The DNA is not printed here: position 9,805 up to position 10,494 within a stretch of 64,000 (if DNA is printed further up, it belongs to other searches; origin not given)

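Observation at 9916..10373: Four-helix-bundle (23S-rRNA-IVS-type) gene in a hairpin-bounded cassette that exactly fills the MFP-RND intercistronic gap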

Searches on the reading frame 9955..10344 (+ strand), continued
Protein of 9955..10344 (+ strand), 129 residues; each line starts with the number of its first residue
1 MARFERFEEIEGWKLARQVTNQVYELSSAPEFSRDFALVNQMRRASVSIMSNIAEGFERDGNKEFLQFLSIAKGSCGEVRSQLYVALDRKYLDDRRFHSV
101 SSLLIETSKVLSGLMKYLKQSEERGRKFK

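Call 44: get_annotated_region(hit=H12, flank=1500)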
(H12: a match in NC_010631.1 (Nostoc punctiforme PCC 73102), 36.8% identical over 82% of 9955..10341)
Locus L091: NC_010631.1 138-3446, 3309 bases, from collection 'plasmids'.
description: Nostoc punctiforme PCC 73102 plasmid pNPUN01, complete sequence
organism: Nostoc punctiforme PCC 73102 (NCBI taxid 63737)
taxonomy: Bacteria; Cyanobacteriota; Cyanophyceae; Nostocales; Nostocaceae; Nostoc; Nostoc punctiforme; Nostoc punctiforme PCC 73102
host: -; source: -; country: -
typing (MOB-suite, as given by PLSDB): conjugative; replicon rep_cluster_317; relaxase MOBF; mating-pair formation MPF_T
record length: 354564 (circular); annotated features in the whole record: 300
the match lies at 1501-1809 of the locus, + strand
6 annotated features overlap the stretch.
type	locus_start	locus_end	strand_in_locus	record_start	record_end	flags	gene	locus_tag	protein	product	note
CDS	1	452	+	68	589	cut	-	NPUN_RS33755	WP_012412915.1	hypothetical protein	-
CDS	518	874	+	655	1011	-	-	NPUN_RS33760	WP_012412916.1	hypothetical protein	-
CDS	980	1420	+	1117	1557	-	-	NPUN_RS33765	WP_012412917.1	hypothetical protein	-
CDS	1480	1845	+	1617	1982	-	-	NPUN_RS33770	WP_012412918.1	four helix bundle protein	-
CDS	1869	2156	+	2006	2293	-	-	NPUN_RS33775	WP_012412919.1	hypothetical protein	-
CDS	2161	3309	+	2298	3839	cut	-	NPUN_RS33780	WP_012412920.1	hypothetical protein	-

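Call 45: get_annotated_region(hit=H15, flank=1500)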
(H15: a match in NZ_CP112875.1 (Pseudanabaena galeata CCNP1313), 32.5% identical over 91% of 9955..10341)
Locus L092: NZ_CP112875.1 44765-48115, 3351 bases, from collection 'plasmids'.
description: Pseudanabaena galeata CCNP1313 plasmid pPg_01, complete sequence
organism: Pseudanabaena galeata CCNP1313 (NCBI taxid 2602720)
taxonomy: Bacteria; Cyanobacteriota; Cyanophyceae; Pseudanabaenales; Pseudanabaenaceae; Pseudanabaena; Pseudanabaena galeata; Pseudanabaena galeata CCNP1313
host: -; source: -; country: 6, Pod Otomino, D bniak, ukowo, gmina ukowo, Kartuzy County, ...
typing (MOB-suite, as given by PLSDB): non-mobilizable
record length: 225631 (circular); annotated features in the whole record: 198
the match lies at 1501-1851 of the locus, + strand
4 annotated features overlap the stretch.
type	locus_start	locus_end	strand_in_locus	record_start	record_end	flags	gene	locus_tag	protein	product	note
CDS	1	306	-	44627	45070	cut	-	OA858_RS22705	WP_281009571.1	hypothetical protein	-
CDS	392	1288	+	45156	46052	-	cas6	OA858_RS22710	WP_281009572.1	CRISPR-associated endoribonuclease Cas6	GO:0043571 - maintenance of CRISPR repeat elements [Evidence IEA]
CDS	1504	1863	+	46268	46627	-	-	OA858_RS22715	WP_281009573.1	four helix bundle protein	-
CDS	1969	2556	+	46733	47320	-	cas4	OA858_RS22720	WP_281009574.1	CRISPR-associated protein Cas4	GO:0043571 - maintenance of CRISPR repeat elements [Evidence IEA]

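Call 46: get_annotated_region(hit=H18, flank=1500)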
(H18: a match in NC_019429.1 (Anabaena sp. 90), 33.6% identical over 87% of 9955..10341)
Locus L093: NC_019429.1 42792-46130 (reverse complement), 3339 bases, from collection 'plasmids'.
description: Anabaena sp. 90 plasmid pANA02, complete sequence
organism: Anabaena sp. 90 (NCBI taxid 46234)
taxonomy: Bacteria; Cyanobacteriota; Cyanophyceae; Nostocales; Nostocaceae; Anabaena; Anabaena sp. 90
host: -; source: -; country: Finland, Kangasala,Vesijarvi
typing (MOB-suite, as given by PLSDB): non-mobilizable
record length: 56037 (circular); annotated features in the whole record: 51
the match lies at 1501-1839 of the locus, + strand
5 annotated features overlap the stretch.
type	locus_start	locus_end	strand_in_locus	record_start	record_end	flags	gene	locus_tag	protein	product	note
CDS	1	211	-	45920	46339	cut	-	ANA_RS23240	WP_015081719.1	hypothetical protein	-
CDS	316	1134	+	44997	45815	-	cas6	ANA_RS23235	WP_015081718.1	CRISPR-associated endoribonuclease Cas6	GO:0043571 - maintenance of CRISPR repeat elements [Evidence IEA]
CDS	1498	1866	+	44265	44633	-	-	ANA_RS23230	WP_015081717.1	four helix bundle protein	-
CDS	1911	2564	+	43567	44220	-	cas4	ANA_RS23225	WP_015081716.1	CRISPR-associated protein Cas4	GO:0043571 - maintenance of CRISPR repeat elements [Evidence IEA]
CDS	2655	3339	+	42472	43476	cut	cas1d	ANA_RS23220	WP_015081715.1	type I-D CRISPR-associated endonuclease Cas1d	GO:0043571 - maintenance of CRISPR repeat elements [Evidence IEA]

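Call 47: get_annotated_region(hit=H19, flank=1500)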
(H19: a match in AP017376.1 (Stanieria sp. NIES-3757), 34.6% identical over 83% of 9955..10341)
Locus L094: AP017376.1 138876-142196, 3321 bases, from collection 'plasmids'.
description: Stanieria sp. NIES-3757 plasmid plasmid1 DNA, complete genome
organism: Stanieria sp. NIES-3757 (NCBI taxid 1807358)
taxonomy: Bacteria; Cyanobacteriota; Cyanophyceae; Pleurocapsales; Dermocarpellaceae; Stanieria; Stanieria sp. NIES-3757
host: -; source: -; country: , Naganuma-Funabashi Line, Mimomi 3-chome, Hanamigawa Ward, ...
typing (MOB-suite, as given by PLSDB): conjugative; replicon rep_cluster_35; relaxase MOBP; mating-pair formation MPF_T
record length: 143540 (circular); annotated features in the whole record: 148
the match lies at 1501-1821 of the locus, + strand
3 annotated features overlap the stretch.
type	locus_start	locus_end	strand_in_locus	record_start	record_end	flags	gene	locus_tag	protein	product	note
CDS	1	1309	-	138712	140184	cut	-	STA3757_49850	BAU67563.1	hypothetical protein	-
CDS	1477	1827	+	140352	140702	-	-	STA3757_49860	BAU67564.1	S23 ribosomal protein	-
CDS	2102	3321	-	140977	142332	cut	-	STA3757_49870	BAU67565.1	putative transposase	-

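Call 48: get_annotated_region(hit=H23, flank=1500)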
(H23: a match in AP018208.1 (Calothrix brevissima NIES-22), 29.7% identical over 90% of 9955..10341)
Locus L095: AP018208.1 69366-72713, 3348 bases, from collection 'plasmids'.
description: Calothrix brevissima NIES-22 plasmid plasmid1 DNA, complete genome
organism: Calothrix brevissima NIES-22 (NCBI taxid 1973478)
taxonomy: Bacteria; Cyanobacteriota; Cyanophyceae; Nostocales; Calotrichaceae; Calothrix; Calothrix brevissima; Calothrix brevissima NIES-22
host: -; source: -; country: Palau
typing (MOB-suite, as given by PLSDB): non-mobilizable; replicon rep_cluster_37
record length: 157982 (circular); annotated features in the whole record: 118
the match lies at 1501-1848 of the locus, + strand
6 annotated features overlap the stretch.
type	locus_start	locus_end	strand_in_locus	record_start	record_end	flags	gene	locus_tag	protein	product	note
CDS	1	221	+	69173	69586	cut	-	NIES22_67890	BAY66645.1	hypothetical protein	-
CDS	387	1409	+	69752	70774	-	-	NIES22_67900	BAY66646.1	phage integrase family protein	-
CDS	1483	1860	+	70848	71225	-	-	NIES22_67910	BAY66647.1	S23 ribosomal protein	-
CDS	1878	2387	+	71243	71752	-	-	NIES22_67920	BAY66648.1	hypothetical protein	-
CDS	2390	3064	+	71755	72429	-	-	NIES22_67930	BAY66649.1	hypothetical protein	-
CDS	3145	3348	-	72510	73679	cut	-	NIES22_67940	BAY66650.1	hypothetical protein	-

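Call 49: get_annotated_region(hit=H25, flank=1500)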
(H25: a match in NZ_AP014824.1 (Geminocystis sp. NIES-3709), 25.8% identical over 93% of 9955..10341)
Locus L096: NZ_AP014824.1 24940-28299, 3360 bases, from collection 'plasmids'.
description: Geminocystis sp. NIES-3709 plasmid pGM3709_03, complete sequence
organism: Geminocystis sp. NIES-3709 (NCBI taxid 1617448)
taxonomy: Bacteria; Cyanobacteriota; Cyanophyceae; Chroococcales; Geminocystaceae; Geminocystis; Geminocystis sp. NIES-3709
host: -; source: -; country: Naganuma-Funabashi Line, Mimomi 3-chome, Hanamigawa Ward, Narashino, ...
typing (MOB-suite, as given by PLSDB): non-mobilizable
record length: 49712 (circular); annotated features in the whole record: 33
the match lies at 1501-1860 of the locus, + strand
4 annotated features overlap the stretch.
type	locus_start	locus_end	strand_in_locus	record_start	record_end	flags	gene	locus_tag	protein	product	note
CDS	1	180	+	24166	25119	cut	-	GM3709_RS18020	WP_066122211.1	site-specific integrase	GO:0015074 - DNA integration [Evidence IEA]; GO:0006310 - DNA recombination [Evidence IEA]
CDS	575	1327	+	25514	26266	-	-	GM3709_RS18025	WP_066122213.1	AAA family ATPase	-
CDS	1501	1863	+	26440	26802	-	-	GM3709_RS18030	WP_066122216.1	four helix bundle protein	-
CDS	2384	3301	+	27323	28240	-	-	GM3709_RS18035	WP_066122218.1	ParB/RepB/Spo0J family partition protein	GO:0007059 - chromosome segregation [Evidence IEA]; GO:0000910 - cytokinesis [Evidence IEA]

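Call 50: get_annotated_region(hit=H20, flank=1500)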
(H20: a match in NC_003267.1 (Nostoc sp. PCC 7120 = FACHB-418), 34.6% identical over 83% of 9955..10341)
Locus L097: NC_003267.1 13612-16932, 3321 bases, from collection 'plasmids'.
description: Nostoc sp. PCC 7120 = FACHB-418 plasmid pCC7120gamma, complete sequence
organism: Nostoc sp. PCC 7120 = FACHB-418 (NCBI taxid 103690)
taxonomy: Bacteria; Cyanobacteriota; Cyanophyceae; Nostocales; Nostocaceae; Nostoc; Nostoc sp. PCC 7120 = FACHB-418
host: -; source: -; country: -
typing (MOB-suite, as given by PLSDB): conjugative; replicon rep_cluster_776; relaxase MOBF; mating-pair formation MPF_T
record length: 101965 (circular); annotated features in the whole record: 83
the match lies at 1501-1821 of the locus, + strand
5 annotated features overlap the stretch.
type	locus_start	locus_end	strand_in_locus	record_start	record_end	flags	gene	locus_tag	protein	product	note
CDS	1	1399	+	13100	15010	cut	-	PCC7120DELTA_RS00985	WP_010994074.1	ISL3 family transposase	-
CDS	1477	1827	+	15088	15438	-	-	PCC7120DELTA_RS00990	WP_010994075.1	four helix bundle protein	-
CDS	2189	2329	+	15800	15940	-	-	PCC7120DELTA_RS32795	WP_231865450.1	hypothetical protein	-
CDS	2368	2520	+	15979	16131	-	-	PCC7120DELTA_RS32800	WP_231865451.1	hypothetical protein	-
CDS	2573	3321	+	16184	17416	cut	-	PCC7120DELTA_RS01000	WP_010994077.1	ISAzo13-like element ISNsp4 family transposase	GO:0006313 - DNA transposition [Evidence IEA]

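Call 53: search_protein_representatives(protein=window:9955-10341:+)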
Query: 129 residues. Proteins with E-value up to 0.001 (for the whole library): 17447; up to 1e-10: 4439; up to 1e-30: 47. The best 150 are listed.
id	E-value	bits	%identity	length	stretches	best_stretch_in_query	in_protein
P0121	4.4e-45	168.9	61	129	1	1-129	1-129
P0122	1.5e-42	160.8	58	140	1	1-129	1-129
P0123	6.9e-41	155.4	58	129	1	2-129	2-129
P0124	4.5e-39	149.5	55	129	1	2-129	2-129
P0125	7.1e-39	148.9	56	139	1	3-129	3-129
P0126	5.1e-38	146.2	59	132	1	1-128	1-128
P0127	2.9e-37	143.7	54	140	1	2-128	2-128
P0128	1.7e-36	141.3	50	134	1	2-129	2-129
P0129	2.1e-36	141.0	54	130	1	4-128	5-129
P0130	3.4e-36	140.3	54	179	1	4-129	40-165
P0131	6.3e-36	139.4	49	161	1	3-128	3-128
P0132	7.6e-36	139.1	56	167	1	1-128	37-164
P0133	1.1e-35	138.6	54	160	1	1-123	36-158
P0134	1.5e-35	138.2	53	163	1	2-129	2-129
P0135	4.0e-35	136.8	55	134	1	1-128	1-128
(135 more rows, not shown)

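Call 55: find_related_loci(query=A1, collection=metagenome_contigs, flank=2500)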
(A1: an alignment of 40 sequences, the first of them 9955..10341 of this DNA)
Query A1 (129 aa) in metagenome_contigs; peptide patterns used: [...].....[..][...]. (x = any residue, [..] = any of these).
600 stretches matched a pattern (row limit reached: there are more); 574 encode a relative of the query (tblastn E <= 1e-3); the best 80 are kept; 80 distinct loci.
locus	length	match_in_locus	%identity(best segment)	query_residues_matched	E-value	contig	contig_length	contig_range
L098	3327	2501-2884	65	1-128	5e-57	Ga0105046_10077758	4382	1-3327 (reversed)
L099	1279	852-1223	60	6-129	2e-50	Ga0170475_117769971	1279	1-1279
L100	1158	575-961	57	1-129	2e-49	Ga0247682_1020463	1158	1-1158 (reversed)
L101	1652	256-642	57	1-129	7e-48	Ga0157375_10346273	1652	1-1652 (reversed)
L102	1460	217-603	53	1-129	3e-48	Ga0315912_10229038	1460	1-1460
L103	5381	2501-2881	56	3-129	6e-47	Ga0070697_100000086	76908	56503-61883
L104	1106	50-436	57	1-129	3e-49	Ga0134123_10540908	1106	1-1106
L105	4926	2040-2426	55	1-129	2e-46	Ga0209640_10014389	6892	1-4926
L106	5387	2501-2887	60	1-129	2e-46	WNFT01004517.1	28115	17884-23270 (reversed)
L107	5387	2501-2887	57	1-129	4e-46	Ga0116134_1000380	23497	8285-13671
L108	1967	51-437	53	1-129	2e-46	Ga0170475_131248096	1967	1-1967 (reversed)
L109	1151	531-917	55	1-129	2e-47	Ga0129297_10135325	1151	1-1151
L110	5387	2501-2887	57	1-129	2e-45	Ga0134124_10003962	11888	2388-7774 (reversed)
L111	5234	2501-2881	59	1-127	6e-45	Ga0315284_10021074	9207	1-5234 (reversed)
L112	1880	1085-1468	55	1-128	1e-43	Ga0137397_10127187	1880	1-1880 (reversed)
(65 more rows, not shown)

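Call 58: find_encoding_contigs(protein=P0002, flank=3000, max_places=2)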
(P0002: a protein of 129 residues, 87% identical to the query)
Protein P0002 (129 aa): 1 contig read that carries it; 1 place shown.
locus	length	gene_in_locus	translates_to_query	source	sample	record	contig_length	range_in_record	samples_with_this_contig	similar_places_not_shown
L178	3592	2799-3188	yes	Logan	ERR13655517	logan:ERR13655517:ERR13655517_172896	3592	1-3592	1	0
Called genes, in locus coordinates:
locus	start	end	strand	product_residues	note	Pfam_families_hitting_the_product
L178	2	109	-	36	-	?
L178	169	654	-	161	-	-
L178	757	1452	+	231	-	PF00440:TetR_N, PF14246:TetR_C_7 (weak)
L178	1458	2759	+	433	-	PF25917:BSH_RND, PF25973:BSH_CzcB (faint), PF25944:Beta-barrel_RND (faint), PF25994:HH_AprE (weak), PF25954:Beta-barrel_RND_2, PF25967:RND-MFP_C (weak), PF25975:CzcB_C, PF25989:YknX_C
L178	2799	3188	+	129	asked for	PF05635:23S_rRNA_IVP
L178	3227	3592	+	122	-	?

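Call 59: find_encoding_contigs(protein=P0014, flank=3000, max_places=2)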
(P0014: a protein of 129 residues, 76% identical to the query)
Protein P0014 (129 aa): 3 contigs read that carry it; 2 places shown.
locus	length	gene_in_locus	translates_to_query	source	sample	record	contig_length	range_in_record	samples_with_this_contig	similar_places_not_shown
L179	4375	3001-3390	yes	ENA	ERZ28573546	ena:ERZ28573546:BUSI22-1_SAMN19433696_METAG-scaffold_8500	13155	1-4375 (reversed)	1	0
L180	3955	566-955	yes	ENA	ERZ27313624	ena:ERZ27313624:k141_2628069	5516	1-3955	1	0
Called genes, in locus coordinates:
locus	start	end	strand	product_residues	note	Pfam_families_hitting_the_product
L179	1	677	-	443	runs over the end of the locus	PF00743:FMO-like, PF07992:Pyr_redox_2, PF13450:NAD_binding_8 (faint), PF13738:Pyr_redox_3, PF13434:Lys_Orn_oxgnase (weak)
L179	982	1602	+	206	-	PF00440:TetR_N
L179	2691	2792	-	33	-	-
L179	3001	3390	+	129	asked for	PF05635:23S_rRNA_IVP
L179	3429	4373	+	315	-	?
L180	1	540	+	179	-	?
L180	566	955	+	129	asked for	PF05635:23S_rRNA_IVP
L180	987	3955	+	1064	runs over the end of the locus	PF00873:ACR_tran, PF03176:MMPL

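Call 60: find_encoding_contigs(protein=P0009, flank=3000, max_places=2)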
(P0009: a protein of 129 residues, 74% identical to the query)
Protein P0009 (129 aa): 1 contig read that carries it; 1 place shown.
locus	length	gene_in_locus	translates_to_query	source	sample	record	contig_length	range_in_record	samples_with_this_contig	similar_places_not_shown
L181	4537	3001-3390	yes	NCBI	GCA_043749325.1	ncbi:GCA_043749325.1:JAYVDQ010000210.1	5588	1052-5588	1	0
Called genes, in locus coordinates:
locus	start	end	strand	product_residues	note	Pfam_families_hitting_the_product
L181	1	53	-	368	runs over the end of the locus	?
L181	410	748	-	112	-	-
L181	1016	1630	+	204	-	PF00440:TetR_N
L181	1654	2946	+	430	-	PF25917:BSH_RND, PF25944:Beta-barrel_RND (faint), PF25954:Beta-barrel_RND_2, PF25989:YknX_C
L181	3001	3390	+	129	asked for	PF05635:23S_rRNA_IVP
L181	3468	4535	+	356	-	?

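Call 62: search_solved_structures(query=A1, max_evalue=0.01)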
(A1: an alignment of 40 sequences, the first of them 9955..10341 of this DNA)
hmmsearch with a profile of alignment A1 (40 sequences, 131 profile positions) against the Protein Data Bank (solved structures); distinct sequences matched with E-value up to 0.01: 3.
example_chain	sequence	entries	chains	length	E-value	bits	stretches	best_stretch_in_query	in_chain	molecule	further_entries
2gsc_A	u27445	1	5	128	2.7e-26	95.3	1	7-121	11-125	Putative uncharacterized protein XCC0516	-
2rld_A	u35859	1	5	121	5.7e-10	42.5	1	31-119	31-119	Uncharacterized protein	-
7mcd_A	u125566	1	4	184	0.00059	23.1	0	74-129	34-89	AI-designed TIM-barrel F15C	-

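Call 63: search_protein_families(library=ncbifam, proteins=[window:9955-10341:+], max_evalue=0.01)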
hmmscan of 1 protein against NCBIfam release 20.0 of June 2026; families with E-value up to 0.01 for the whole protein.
window:9955-10341:+ (129 aa): 3 families
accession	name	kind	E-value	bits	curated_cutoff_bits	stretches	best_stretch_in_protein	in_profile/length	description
TIGR02436.1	TIGR02436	subfamily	5.6e-34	116.6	24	1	13-119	2-109/109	four helix bundle protein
NF008912.0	PRK12275.1-6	subfamily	1.4e-28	99.3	124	1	6-122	2-115/117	hypothetical protein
NF008911.0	PRK12275.1-2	subfamily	8.2e-23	81.1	137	1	7-120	4-117/118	hypothetical protein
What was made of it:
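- On PF05635 / TIGR02436 four-helix-bundle protein (23S rRNA IVS protein, 'S23p'): TIGR02436 scores 116.6 bits against a cut-off of 24 (call 63).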

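Call 64: search_protein_families(library=padloc, proteins=[window:9955-10341:+], max_evalue=0.01)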
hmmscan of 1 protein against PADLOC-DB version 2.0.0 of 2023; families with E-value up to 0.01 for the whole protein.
window:9955-10341:+ (129 aa): 0 families
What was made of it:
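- There is no hit in the defence-system library (call 64).
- Tried and rejected: No hit (call 64).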

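Call 79: search_solved_structures(query=window:9955-10341:+, max_evalue=0.001, show_alignments=2)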
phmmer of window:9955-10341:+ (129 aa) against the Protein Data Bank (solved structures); distinct sequences matched with E-value up to 0.001: 2.
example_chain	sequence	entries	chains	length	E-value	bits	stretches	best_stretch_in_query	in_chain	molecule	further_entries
2gsc_A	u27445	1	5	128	9e-13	51.9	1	7-102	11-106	Putative uncharacterized protein XCC0516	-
2rld_A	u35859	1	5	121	0.00025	24.7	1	33-119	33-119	Uncharacterized protein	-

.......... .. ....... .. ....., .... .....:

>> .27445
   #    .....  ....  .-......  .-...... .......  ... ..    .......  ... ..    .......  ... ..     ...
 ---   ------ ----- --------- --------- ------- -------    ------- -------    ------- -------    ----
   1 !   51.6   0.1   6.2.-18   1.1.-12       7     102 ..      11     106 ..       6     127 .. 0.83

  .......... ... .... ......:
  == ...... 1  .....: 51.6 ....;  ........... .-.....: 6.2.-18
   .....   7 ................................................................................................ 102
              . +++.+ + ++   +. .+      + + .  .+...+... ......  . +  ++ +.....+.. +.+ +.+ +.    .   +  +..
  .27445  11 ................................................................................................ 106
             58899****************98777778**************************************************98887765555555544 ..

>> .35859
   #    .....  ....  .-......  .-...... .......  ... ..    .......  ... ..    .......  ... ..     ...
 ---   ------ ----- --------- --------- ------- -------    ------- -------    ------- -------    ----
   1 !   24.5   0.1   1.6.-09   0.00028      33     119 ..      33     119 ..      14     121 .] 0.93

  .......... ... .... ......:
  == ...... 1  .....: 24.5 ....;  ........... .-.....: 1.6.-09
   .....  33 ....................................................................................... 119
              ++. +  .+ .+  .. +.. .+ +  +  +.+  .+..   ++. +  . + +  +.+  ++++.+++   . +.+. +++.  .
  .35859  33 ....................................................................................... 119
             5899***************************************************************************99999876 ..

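Call 80: predict_structure(alignment_id=A1)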
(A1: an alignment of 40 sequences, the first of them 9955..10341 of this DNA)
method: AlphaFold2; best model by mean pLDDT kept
length: 129 residues; sequences in the alignment: 40
mean_pLDDT: 95.1   pTM: 0.88
mean pLDDT of the five models: 95.1, 94.7, 93.7, 93.2, 91.9
residues with pLDDT >= 90: 115; 70-90: 10; 50-70: 3; < 50: 1
segments of 3 or more residues with pLDDT < 50: none
pLDDT, mean of each block of 10 residues (from residue 1): 83 99 98 98 99 96 96 99 99 98 99 96 77
secondary structure, 60 per line:
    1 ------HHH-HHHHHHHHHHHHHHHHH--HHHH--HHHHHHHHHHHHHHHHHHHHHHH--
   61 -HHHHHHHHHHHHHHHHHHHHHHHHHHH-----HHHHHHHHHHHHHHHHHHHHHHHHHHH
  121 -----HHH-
elements in order: H11-27 H30-33 H36-58 H62-88 H94-120
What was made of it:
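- On PF05635 / TIGR02436 four-helix-bundle protein (23S rRNA IVS protein, 'S23p'): The AlphaFold model has pLDDT 95 and four long helices (call 80).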
